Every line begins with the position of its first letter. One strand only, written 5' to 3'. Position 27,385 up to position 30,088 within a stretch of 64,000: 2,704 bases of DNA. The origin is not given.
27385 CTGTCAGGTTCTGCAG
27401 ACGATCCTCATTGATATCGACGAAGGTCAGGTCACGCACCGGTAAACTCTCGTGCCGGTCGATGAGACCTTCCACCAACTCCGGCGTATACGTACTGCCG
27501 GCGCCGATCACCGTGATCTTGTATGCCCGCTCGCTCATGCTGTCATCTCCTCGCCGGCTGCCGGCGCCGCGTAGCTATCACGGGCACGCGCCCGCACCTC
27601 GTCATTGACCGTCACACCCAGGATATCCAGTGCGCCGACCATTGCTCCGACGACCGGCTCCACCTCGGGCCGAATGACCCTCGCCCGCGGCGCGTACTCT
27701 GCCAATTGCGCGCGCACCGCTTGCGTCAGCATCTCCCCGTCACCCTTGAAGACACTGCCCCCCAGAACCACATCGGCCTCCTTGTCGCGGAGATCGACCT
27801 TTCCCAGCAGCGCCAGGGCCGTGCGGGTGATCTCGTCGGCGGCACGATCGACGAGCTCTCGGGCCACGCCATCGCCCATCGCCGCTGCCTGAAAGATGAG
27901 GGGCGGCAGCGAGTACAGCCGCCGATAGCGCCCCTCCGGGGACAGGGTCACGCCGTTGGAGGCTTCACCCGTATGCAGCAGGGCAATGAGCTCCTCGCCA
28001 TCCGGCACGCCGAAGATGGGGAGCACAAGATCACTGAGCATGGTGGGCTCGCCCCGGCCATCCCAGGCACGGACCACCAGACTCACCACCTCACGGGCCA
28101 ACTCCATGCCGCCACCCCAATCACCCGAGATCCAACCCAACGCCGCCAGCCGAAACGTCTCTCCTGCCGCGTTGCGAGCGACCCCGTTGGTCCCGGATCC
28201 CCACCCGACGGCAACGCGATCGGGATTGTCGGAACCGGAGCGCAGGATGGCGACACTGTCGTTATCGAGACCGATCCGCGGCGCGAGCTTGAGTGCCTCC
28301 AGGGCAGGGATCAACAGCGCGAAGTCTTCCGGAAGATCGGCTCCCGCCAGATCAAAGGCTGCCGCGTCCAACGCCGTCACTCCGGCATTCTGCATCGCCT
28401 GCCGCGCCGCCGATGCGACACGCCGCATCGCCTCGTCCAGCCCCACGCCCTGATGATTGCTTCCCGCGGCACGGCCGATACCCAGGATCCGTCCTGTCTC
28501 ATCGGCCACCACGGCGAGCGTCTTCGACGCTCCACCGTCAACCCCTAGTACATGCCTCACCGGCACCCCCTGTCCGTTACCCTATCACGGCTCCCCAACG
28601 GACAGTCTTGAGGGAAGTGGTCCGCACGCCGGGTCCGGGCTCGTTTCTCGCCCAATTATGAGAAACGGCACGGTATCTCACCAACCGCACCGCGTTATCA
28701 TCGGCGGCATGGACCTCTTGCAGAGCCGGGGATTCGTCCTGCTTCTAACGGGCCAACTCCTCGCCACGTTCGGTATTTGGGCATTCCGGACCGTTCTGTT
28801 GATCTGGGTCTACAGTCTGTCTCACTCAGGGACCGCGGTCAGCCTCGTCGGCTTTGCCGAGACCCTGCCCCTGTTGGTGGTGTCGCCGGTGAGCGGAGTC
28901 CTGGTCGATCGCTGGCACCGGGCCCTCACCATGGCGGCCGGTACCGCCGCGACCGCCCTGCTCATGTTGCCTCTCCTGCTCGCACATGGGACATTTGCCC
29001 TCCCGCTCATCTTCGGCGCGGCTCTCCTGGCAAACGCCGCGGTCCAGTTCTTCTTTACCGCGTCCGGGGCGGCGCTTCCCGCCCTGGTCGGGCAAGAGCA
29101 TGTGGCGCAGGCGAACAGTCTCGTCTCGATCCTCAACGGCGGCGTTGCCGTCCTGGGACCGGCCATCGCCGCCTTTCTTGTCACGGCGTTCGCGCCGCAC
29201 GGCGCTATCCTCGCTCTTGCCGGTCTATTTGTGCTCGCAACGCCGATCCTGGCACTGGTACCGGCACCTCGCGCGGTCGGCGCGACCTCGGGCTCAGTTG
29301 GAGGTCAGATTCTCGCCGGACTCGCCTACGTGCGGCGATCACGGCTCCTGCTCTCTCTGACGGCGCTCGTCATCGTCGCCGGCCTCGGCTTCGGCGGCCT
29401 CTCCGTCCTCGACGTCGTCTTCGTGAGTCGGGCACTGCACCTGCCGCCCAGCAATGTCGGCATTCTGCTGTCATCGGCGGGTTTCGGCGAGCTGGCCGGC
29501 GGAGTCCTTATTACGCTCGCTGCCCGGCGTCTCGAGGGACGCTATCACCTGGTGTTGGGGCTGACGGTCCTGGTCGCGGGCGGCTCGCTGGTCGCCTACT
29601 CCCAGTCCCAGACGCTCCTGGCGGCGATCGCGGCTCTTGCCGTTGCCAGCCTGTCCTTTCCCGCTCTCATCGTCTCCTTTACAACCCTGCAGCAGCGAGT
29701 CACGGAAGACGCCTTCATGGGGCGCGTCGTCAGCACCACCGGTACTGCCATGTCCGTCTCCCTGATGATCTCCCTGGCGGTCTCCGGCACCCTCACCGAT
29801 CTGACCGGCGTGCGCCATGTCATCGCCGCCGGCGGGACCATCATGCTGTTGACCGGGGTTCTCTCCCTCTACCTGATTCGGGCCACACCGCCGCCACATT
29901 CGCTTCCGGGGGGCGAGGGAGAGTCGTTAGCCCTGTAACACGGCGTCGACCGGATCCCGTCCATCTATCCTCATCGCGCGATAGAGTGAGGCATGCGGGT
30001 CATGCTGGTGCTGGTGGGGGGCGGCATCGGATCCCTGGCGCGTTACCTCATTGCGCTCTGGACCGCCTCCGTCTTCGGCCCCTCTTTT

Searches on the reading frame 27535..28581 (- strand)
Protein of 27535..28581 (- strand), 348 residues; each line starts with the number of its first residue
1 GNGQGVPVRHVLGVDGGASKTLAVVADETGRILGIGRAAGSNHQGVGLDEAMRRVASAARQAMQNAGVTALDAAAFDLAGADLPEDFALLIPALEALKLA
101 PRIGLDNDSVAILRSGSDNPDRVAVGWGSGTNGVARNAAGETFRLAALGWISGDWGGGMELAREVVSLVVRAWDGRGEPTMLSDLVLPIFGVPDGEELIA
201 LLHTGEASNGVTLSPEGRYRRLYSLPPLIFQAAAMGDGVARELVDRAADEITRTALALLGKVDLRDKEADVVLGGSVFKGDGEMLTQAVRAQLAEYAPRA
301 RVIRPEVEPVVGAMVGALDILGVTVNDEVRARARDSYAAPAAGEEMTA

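Call 102: search_protein_families(library=pfam, proteins=[window:27535-28581:-], max_evalue=0.001)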
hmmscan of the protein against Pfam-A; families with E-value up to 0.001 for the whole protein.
window:27535-28581:- (348 aa): 1 family
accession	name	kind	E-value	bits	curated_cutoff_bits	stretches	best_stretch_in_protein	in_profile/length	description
PF01869.26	BcrAD_BadFG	-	1.2e-24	87.7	31.5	1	12-315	1-269/271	BadF/BadG/BcrA/BcrD ATPase family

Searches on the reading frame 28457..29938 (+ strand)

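Call 64: search_protein_families(library=pfam, proteins=[window:28457-29938:+], max_evalue=0.001)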
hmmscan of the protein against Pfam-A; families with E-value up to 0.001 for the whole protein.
window:28457-29938:+ (493 aa): 2 families
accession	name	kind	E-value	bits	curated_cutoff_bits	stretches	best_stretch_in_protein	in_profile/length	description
PF07690.21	MFS_1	-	5.1e-26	91.8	33.4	2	96-317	1-223/347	Major Facilitator Superfamily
PF05977.19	MFS_3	-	4.5e-12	45.6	27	1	89-471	8-391/524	Transmembrane secretion effector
